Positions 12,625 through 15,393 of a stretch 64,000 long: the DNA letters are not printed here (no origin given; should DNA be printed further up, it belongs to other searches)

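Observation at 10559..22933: A lipoyl-E2 and a fused E1 alpha-beta dehydrogenase lead a nine-gene sugar-phosphate operon under a divergent GntR regulator, with no E3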

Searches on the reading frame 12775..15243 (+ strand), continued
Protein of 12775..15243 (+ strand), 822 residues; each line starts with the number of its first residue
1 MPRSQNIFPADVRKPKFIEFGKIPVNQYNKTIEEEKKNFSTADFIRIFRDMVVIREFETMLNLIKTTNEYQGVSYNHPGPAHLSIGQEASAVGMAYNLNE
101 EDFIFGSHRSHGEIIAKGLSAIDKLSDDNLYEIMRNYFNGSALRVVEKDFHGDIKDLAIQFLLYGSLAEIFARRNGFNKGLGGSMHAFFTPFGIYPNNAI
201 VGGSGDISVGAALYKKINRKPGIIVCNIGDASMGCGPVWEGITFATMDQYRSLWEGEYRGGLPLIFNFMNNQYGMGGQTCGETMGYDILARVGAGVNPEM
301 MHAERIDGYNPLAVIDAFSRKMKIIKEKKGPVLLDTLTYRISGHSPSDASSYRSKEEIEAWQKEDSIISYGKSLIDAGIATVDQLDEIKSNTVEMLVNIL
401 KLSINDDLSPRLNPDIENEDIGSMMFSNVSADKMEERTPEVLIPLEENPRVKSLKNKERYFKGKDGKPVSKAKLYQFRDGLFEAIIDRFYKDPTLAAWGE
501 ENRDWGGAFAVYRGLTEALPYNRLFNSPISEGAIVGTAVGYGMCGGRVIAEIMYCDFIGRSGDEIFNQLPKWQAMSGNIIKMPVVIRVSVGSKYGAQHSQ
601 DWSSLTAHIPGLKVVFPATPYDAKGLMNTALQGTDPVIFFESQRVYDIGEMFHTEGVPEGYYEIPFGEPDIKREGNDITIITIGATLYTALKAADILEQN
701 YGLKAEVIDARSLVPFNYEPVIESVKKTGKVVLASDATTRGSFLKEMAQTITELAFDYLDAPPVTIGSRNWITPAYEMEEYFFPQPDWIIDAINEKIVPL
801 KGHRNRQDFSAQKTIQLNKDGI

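Call 9: find_related_loci(query=window:12775-15243:+, collection=genome_contigs, flank=10000)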
Query window:12775-15243:+ (822 aa) in genome_contigs; peptide patterns used: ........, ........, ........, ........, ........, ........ (x = any residue, [..] = any of these).
599 stretches matched a pattern (row limit reached: there are more); 560 encode a relative of the query (tblastn E <= 1e-3); the best 80 are kept; 80 distinct loci.
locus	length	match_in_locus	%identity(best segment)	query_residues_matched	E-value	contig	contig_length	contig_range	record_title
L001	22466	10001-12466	84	1-822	0e+0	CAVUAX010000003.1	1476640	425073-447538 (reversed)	MAG: uncultured Bacteroidales bacterium isolate MFD05684.bin.2.65 genome assembly, contig: contig_41804, whole genome sh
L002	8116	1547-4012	84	1-822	0e+0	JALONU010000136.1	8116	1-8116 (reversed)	MAG: Bacteroidales bacterium isolate Prado085 scaffold_17668, whole genome shotgun sequence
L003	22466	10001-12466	83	1-822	0e+0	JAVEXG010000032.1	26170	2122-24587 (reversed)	MAG: Bacteroidales bacterium isolate BF4_167 NODE_5473_length_26170_cov_11.073071_Biofilm4, whole genome shotgun sequenc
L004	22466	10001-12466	83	1-822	0e+0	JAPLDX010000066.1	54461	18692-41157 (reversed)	MAG: Bacteroidia bacterium isolate LacPavin_0920_SED3_MAG_41_20 LacPavin_0920_SED3_scaffold_498756, whole genome shotgun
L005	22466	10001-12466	84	1-822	0e+0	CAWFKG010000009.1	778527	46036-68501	MAG: uncultured Bacteroidales bacterium isolate MFD06435.bin.2.94 genome assembly, contig: contig_38233, whole genome sh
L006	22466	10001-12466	83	1-822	0e+0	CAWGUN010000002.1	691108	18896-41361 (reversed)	MAG: uncultured Bacteroidales bacterium isolate MFD02809.bin.1.359 genome assembly, contig: contig_119781, whole genome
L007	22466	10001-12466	83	1-822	0e+0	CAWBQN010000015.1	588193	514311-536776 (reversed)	MAG: uncultured Bacteroidales bacterium isolate MFD01872.bin.1.230 genome assembly, contig: contig_29449, whole genome s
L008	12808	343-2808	83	1-822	0e+0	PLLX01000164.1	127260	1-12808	MAG: Bacteroidales bacterium isolate fen_983 73.20120800_E3S.44_contig_97, whole genome shotgun sequence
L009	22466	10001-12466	83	1-822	0e+0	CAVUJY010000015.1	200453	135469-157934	MAG: uncultured Bacteroidales bacterium isolate MFD01721.bin.2.190 genome assembly, contig: contig_31915, whole genome s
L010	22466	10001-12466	83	1-822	0e+0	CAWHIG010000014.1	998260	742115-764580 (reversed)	MAG: uncultured Bacteroidales bacterium isolate MFD01872.bin.3.201 genome assembly, contig: contig_36340, whole genome s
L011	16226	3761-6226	83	1-822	0e+0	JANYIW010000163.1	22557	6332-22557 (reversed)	MAG: Bacteroidales bacterium isolate GL140_3_metabinner_17 GL140_3_k141_2247488, whole genome shotgun sequence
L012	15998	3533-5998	83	1-822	0e+0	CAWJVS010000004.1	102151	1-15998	MAG: uncultured Bacteroidales bacterium isolate MFD04716.bin.2.78 genome assembly, contig: contig_112488, whole genome s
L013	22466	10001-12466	83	1-822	0e+0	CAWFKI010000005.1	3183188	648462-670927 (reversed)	MAG: uncultured Bacteroidales bacterium isolate MFD01872.bin.1.132 genome assembly, contig: contig_69320, whole genome s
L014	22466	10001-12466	83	1-822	0e+0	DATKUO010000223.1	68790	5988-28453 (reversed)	MAG TPA_asm: Bacteroidales bacterium isolate SMAG_U14109 k141_2757683, whole genome shotgun sequence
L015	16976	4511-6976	82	1-822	0e+0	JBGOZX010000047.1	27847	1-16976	MAG: Bacteroidia bacterium isolate OBJ_0618_130150_142 k141_2693183_length_27847_cov_15.2724, whole genome shotgun seque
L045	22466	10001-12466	78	1-822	0e+0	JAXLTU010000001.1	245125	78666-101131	MAG: Bacteroidales bacterium isolate STL-BAC12 C4.77.fa-1, whole genome shotgun sequence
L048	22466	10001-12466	80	1-822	0e+0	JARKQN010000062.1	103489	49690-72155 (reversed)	MAG: Bacteroidales bacterium isolate Reactor_maxbin.115 k141_342907, whole genome shotgun sequence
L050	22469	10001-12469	78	1-822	0e+0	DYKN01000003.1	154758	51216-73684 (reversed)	MAG TPA_asm: Rikenella microfusus isolate SulCav_AS07-7_39_23 SulCav_AS07_7_43_length_154758_cov_12_901650, whole genome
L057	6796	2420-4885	76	1-822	0e+0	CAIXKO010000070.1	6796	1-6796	MAG: uncultured Bacteroidetes bacterium isolate Loclat_bin-03441 genome assembly, contig: bin-03441:070/916, whole genom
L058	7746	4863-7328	75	1-822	0e+0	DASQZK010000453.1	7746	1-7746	MAG TPA_asm: Bacteroidales bacterium isolate SMAG_U11090 k141_171009, whole genome shotgun sequence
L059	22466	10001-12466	75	1-822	0e+0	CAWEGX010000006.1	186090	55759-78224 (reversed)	MAG: uncultured Bacteroidales bacterium isolate MFD02979.bin.3.462 genome assembly, contig: contig_22838, whole genome s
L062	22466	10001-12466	77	1-822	0e+0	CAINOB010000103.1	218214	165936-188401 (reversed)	MAG: uncultured Bacteroidetes bacterium isolate AM-2014_bin-1198 genome assembly, contig: bin-1198:103/130, whole genome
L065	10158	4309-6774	75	1-822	0e+0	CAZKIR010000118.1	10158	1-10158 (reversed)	MAG TPA_asm: uncultured Bacteroidales bacterium isolate SRP141376_co1_388 genome assembly, contig: NODE_12150_length_101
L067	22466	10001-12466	73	1-822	0e+0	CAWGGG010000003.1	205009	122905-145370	MAG: uncultured Bacteroidales bacterium isolate MFD02979.bin.1.62 genome assembly, contig: contig_45478, whole genome sh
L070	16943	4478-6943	74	1-822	0e+0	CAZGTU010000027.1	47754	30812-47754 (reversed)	MAG TPA_asm: uncultured Bacteroidaceae bacterium isolate SRP332253_co1_94 genome assembly, contig: NODE_858_length_47754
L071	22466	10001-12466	75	1-822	0e+0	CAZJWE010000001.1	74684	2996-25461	MAG TPA_asm: uncultured Bacteroidales bacterium isolate SRP332253_co1_6 genome assembly, contig: NODE_314_length_74684_c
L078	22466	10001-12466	74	1-822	0e+0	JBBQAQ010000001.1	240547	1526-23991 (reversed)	MAG: Bacteroidales bacterium isolate Co_metawrap_1449 Cmw_1449_k141_28054329_length_240547_cov_57.9661, whole genome sho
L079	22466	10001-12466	73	1-822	0e+0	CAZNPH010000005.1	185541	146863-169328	MAG TPA_asm: uncultured Bacteroidaceae bacterium isolate SRP141376_co1_118 genome assembly, contig: NODE_118_length_1855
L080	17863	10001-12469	74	1-822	0e+0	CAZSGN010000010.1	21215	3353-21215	MAG TPA_asm: uncultured Bacteroidales bacterium isolate SRP252850_co1_230 genome assembly, contig: NODE_4472_length_2121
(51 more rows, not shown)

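Call 13: search_protein_families(library=pfam, proteins=[L005:12724-13242:+, L005:13223-13819:+, L005:13832-14530:+, L005:14771-15217:+, L005:15189-17813:+])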
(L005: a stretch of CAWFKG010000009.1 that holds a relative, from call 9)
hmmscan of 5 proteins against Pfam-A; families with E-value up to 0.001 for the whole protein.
L005:12724-13242:+ (172 aa): 1 family
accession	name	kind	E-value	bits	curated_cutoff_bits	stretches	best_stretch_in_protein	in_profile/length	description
PF02321.23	OEP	-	2.9e-05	24.4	22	1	27-163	64-185/187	Outer membrane efflux protein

L005:13223-13819:+ (198 aa): 1 family
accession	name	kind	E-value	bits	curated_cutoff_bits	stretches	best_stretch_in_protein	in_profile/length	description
PF02321.23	OEP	-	1.1e-10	42.1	22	1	49-171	37-161/187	Outer membrane efflux protein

L005:13832-14530:+ (232 aa): 4 families
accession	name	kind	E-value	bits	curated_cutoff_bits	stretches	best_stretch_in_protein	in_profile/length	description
PF13437.12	HlyD_3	-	3.3e-12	47.5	22.2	1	123-214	2-96/106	HlyD family secretion protein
PF16576.10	HlyD_D23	-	2.5e-09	37.2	30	1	110-206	98-196/214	Barrel-sandwich domain of CusB or HlyD membrane-fusion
PF00364.28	Biotin_lipoyl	-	1.8e-08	34.5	22.1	0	118-150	40-72/73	Biotin-requiring enzyme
PF13533.13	Biotin_lipoyl_2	-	0.00018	21.7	29.8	0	123-146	3-26/32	Biotin-lipoyl like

L005:14771-15217:+ (148 aa): 1 family
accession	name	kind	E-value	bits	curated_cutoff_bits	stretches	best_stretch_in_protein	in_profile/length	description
PF00873.25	ACR_tran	-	6.6e-22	77.5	28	1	2-144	2-145/1021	AcrB/AcrD/AcrF family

L005:15189-17813:+ (874 aa): 2 families
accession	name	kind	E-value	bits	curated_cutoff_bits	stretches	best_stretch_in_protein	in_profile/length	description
PF00873.25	ACR_tran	-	2.3e-171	572.3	28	1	7-864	149-1019/1021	AcrB/AcrD/AcrF family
PF02355.23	SecD_SecF_C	-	1.4e-05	25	20.5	1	199-332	42-170/189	Protein export membrane protein SecD/SecF, C-terminal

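Call 15: search_solved_structures(query=window:12775-15243:+, max_evalue=0.001)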
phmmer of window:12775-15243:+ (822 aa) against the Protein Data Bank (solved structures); distinct sequences matched with E-value up to 0.001: 50.
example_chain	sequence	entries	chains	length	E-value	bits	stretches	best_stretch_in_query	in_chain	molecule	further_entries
1um9_B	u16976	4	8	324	3.5e-60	207.3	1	481-792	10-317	2-oxo acid dehydrogenase beta subunit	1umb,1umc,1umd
1ik6_A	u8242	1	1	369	3.6e-56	194.1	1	483-793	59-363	pyruvate dehydrogenase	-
3duf_B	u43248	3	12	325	6.3e-55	190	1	484-791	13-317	Pyruvate dehydrogenase E1 component subunit beta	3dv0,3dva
1w85_B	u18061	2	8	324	6.4e-55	189.9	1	484-791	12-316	PYRUVATE DEHYDROGENASE E1 COMPONENT, BETA SUBUNIT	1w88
1qs0_B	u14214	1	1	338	7.5e-53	183.1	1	489-793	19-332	2-OXOISOVALERATE DEHYDROGENASE BETA-SUBUNIT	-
2bp7_B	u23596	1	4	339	7.5e-53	183.1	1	489-793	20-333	2-OXOISOVALERATE DEHYDROGENASE BETA SUBUNIT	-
2j9f_B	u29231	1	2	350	6.8e-50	173.3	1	481-805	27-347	2-OXOISOVALERATE DEHYDROGENASE BETA SUBUNIT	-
1dtw_B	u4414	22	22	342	4.2e-49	170.7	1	481-794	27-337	BRANCHED-CHAIN ALPHA-KETO ACID DEHYDROGENASE BETA SUBUNIT | 2-OXOISOVALERATE DEHYDROGENASE BETA SUBUNIT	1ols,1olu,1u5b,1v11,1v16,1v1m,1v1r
1olx_B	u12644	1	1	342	3.5e-48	167.6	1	481-794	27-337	2-OXOISOVALERATE DEHYDROGENASE BETA SUBUNIT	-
6cer_B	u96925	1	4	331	1.1e-42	149.4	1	477-795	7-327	Pyruvate dehydrogenase E1 component subunit beta, mitochondrial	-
1ni4_B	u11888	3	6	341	1.2e-42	149.4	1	477-795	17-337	Pyruvate dehydrogenase E1 component: Beta subunit | Pyruvate dehydrogenase E1 component subunit beta | Pyruvate dehydrogenase E1 component subunit beta, mitocho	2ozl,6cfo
3exe_B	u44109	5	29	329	1.2e-42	149.3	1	477-795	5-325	Pyruvate dehydrogenase E1 component subunit beta, mitochondrial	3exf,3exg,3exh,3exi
1ni4_A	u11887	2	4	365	5.5e-26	94.2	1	167-391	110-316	Pyruvate dehydrogenase E1 component: Alpha subunit | Pyruvate dehydrogenase E1 component subunit alpha, somatic form, mitochondrial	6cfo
3exe_A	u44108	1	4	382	6.5e-26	94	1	167-391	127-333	Pyruvate dehydrogenase E1 component subunit alpha, somatic form, mitochondrial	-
6cer_A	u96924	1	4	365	1.4e-25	92.9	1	167-391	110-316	Pyruvate dehydrogenase E1 component subunit alpha, somatic form, mitochondrial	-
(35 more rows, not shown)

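Call 30: find_encoding_contigs(protein=P0001, flank=2000, max_places=3)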
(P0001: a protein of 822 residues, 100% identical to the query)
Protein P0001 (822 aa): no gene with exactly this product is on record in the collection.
